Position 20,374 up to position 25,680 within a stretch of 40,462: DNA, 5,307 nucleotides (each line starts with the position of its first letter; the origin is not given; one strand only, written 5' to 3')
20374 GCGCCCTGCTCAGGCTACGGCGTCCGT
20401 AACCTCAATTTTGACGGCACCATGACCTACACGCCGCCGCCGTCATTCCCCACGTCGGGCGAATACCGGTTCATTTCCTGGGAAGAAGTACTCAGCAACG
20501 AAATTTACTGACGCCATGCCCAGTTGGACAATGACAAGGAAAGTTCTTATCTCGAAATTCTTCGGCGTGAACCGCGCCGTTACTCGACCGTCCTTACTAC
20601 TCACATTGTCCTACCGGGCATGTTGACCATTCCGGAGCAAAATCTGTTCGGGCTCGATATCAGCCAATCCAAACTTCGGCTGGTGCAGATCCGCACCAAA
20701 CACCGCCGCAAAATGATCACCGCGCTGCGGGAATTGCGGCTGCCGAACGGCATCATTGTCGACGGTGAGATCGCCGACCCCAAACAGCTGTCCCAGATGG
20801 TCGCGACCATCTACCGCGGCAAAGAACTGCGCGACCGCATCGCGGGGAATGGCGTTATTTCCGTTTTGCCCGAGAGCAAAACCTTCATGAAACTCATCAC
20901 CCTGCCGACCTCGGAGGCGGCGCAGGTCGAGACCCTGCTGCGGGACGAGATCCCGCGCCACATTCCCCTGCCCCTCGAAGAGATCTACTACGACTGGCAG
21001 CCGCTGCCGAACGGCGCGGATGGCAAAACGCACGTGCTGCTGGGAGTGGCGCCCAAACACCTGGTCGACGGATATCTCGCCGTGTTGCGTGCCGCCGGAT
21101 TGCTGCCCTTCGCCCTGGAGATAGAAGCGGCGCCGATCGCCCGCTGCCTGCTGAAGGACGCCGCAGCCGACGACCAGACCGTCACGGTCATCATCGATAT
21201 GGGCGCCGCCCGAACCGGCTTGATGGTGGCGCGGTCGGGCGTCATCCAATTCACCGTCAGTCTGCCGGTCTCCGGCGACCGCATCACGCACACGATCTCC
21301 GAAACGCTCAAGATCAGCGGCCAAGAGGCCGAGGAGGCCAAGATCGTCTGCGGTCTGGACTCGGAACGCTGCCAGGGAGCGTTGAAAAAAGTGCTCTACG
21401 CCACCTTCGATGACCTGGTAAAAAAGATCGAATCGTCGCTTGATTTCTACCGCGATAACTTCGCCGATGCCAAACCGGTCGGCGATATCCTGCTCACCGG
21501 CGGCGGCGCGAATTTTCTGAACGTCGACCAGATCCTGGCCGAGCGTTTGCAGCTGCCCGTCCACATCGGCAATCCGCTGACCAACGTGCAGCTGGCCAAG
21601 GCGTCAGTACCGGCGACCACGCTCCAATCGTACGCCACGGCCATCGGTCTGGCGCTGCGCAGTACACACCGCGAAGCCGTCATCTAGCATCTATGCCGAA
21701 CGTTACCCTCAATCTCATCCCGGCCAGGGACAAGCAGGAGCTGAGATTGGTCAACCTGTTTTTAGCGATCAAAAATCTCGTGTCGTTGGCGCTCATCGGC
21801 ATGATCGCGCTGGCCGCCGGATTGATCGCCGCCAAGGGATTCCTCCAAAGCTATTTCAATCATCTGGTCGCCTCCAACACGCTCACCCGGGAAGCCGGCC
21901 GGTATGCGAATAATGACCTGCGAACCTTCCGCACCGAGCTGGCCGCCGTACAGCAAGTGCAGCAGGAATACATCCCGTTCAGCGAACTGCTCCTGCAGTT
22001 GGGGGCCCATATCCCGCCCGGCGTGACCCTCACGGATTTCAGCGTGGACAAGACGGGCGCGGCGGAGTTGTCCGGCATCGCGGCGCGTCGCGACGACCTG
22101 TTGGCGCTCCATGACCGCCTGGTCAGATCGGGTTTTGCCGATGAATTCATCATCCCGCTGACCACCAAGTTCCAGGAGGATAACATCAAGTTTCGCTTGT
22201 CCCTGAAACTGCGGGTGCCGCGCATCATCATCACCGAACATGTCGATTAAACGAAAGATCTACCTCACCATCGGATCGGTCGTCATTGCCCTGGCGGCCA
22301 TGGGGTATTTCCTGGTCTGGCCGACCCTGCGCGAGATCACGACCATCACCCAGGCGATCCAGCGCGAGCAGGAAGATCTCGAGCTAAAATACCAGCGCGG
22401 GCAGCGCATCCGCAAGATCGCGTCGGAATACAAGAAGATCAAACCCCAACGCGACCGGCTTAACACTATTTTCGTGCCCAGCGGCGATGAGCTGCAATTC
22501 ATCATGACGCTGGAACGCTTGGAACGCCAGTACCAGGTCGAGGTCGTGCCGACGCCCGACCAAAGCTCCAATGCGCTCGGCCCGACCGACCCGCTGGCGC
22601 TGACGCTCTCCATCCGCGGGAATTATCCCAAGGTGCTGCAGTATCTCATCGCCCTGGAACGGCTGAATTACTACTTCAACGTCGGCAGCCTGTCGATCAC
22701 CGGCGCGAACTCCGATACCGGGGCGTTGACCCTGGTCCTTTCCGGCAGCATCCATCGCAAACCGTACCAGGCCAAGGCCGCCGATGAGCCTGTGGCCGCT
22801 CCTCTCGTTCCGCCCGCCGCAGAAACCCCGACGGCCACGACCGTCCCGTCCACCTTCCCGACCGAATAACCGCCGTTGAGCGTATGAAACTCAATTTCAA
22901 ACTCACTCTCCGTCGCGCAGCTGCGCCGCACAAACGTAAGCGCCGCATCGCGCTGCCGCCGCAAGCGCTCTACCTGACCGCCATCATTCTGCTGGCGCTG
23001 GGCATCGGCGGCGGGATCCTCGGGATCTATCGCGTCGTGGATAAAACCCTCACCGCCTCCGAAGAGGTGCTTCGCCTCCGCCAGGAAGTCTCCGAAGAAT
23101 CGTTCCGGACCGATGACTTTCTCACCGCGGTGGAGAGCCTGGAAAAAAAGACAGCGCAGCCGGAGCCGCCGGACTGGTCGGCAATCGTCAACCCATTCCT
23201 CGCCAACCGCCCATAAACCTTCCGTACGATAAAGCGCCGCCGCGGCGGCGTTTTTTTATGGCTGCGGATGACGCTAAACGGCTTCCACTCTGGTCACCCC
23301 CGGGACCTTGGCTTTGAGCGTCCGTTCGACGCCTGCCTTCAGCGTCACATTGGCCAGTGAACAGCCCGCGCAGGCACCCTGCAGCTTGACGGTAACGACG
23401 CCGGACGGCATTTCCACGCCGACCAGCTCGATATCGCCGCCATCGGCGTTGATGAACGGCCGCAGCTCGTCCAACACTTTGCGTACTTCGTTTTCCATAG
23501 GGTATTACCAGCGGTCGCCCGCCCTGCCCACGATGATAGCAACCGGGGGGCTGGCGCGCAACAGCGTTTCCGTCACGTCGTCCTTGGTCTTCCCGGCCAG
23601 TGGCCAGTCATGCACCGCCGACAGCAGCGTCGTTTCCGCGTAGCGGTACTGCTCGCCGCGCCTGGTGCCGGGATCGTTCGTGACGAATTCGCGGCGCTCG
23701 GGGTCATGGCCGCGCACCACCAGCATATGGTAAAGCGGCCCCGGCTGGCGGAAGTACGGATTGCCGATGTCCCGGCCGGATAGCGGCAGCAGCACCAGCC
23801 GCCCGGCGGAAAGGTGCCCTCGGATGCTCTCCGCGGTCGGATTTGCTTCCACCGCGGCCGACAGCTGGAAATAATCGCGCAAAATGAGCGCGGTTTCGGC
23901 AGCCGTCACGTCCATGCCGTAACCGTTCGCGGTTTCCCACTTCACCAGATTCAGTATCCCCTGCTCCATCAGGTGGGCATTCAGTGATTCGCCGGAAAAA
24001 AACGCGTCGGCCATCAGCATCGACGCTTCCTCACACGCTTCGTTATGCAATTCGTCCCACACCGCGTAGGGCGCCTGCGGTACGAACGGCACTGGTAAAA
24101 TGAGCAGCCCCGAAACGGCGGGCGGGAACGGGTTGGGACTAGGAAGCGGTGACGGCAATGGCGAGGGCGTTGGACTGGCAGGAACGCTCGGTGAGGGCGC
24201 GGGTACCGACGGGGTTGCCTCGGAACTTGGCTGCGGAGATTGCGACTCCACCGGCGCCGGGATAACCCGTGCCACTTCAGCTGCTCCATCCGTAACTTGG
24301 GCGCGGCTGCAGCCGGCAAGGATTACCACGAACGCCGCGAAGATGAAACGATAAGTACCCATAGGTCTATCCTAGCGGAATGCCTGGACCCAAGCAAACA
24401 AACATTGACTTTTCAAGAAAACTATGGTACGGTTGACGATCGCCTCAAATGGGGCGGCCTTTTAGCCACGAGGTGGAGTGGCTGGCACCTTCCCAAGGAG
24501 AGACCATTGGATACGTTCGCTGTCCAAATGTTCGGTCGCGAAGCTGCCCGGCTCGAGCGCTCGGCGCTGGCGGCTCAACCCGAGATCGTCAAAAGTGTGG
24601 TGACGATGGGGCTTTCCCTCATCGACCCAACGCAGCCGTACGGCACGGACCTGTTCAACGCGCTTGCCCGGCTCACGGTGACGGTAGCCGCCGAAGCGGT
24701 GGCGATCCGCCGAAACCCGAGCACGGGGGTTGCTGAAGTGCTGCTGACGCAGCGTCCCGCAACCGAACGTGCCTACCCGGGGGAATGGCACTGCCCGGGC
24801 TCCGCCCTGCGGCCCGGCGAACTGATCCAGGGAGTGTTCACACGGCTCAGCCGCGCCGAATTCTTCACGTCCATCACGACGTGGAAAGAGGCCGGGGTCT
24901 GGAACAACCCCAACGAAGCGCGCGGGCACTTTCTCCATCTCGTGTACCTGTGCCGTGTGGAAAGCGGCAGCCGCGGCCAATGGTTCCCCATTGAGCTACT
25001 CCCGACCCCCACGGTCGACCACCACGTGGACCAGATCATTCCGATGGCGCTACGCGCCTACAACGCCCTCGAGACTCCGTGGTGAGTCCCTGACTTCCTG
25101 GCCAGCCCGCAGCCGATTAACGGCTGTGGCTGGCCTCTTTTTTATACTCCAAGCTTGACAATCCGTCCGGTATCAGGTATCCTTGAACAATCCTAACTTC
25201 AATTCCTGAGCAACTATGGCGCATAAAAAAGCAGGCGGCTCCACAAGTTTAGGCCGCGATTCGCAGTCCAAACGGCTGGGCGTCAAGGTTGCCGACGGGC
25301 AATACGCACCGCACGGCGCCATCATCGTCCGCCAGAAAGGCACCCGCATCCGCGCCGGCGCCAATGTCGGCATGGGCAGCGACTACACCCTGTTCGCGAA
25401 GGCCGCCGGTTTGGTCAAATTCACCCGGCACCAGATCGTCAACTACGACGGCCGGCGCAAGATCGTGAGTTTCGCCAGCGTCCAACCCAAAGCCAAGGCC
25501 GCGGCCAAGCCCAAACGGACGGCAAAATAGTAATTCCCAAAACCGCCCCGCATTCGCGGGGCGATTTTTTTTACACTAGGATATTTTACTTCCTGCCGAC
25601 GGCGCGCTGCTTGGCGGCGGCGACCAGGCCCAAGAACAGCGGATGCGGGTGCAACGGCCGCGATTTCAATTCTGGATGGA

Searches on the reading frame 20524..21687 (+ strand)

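Call 8: search_protein_families(library=pfam, proteins=[window:20524-21687:+], max_evalue=0.01)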
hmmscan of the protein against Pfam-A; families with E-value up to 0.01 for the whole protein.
window:20524-21687:+ (387 aa): 3 families
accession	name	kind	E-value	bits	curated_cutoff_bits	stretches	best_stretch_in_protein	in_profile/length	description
PF11104.14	PilM_2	-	4.5e-41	141.4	27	1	43-380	1-339/340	Type IV pilus assembly protein PilM;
PF14450.12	FtsA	-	8.9e-14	52.4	31.8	1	222-375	1-127/127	Cell division protein FtsA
PF06723.19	MreB_Mbl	-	2.6e-08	33.5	27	1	287-355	242-311/327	MreB/Mbl protein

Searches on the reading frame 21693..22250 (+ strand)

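Call 8: search_protein_families(library=pfam, proteins=[window:21693-22250:+], max_evalue=0.01)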
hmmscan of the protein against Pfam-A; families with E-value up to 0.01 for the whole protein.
window:21693-22250:+ (185 aa): 1 family
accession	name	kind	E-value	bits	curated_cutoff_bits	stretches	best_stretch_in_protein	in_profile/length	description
PF05137.18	PilN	-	0.0001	22.7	22.8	1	99-170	2-75/78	Fimbrial assembly protein (PilN)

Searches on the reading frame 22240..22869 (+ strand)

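Call 8: search_protein_families(library=pfam, proteins=[window:22240-22869:+], max_evalue=0.01)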
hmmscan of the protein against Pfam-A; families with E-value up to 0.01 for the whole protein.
window:22240-22869:+ (209 aa): 0 families

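Call 77: search_protein_families(library=ncbifam, proteins=[window:22240-22869:+], max_evalue=0.01)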
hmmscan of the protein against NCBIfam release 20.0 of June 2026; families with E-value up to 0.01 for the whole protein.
window:22240-22869:+ (209 aa): 1 family
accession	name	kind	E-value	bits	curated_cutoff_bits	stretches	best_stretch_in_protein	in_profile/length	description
NF040576.1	T2SS_GspM_XpsM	equivalog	0.0039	16.8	60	0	11-159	5-156/180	type II secretion system protein GspM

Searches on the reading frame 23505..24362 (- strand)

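Call 29: search_protein_families(library=pfam, proteins=[window:23505-24362:-], max_evalue=0.001)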
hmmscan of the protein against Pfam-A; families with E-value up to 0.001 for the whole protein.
window:23505-24362:- (285 aa): 1 family
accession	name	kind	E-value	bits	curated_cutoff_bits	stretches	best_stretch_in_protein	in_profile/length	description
PF13529.12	Peptidase_C39_2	-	2.7e-07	31.7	24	1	90-231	2-142/143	Peptidase_C39 like family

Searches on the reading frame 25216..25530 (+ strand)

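Call 77: search_protein_families(library=ncbifam, proteins=[window:25216-25530:+], max_evalue=0.01)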
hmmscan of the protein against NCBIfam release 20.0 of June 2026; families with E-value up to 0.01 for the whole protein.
window:25216-25530:+ (104 aa): 1 family
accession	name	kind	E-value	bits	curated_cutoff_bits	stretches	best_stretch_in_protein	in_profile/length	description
TIGR00062.1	L27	equivalog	1.1e-29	102.3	90.35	1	1-73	1-73/83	50S ribosomal protein L27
